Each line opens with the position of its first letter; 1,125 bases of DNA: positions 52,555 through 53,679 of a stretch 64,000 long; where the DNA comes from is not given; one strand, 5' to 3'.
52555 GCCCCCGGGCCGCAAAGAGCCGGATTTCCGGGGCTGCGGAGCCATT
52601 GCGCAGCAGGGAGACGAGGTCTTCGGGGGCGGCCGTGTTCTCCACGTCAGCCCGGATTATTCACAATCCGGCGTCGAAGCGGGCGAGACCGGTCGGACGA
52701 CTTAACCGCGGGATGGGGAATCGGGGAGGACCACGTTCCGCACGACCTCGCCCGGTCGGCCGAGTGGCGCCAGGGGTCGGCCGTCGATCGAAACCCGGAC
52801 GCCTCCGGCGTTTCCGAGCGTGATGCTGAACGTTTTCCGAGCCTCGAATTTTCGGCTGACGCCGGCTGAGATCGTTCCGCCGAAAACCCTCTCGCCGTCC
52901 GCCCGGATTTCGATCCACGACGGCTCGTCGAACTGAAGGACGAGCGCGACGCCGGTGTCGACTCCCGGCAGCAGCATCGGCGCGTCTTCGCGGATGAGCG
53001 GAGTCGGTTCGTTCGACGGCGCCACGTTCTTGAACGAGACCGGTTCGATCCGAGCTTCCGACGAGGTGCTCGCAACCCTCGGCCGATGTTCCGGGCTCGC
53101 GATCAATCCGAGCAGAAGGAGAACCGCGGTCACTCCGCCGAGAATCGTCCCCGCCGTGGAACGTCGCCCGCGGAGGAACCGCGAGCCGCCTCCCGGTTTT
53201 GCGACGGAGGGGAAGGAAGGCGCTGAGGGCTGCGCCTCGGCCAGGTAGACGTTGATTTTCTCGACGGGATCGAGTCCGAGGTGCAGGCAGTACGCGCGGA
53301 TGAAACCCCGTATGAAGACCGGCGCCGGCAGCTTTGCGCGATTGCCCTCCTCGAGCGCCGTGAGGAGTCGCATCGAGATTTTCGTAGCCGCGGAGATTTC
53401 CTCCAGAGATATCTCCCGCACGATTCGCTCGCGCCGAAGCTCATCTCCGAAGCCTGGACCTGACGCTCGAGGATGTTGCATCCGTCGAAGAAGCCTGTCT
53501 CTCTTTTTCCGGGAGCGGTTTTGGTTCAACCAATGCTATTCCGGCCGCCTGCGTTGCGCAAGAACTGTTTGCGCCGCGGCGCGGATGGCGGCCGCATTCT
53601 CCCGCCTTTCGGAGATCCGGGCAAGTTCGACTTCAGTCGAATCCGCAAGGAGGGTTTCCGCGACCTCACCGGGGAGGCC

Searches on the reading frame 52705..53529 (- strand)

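Call 44: search_protein_families(library=pfam, proteins=[window:52705-53529:-], max_evalue=0.001)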
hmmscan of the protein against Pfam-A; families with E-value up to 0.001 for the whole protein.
window:52705-53529:- (275 aa): 3 families
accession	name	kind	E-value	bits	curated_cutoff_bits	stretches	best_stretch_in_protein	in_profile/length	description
PF13413.12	HTH_25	-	7.7e-21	74.1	24.6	1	31-90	2-61/62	Helix-turn-helix domain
PF13464.11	RodZ_C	-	2.4e-20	72.7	23.9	1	197-265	1-70/72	RodZ C-terminal domain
PF12844.13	HTH_19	-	6.5e-05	23.2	30.2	1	31-93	4-60/64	Helix-turn-helix domain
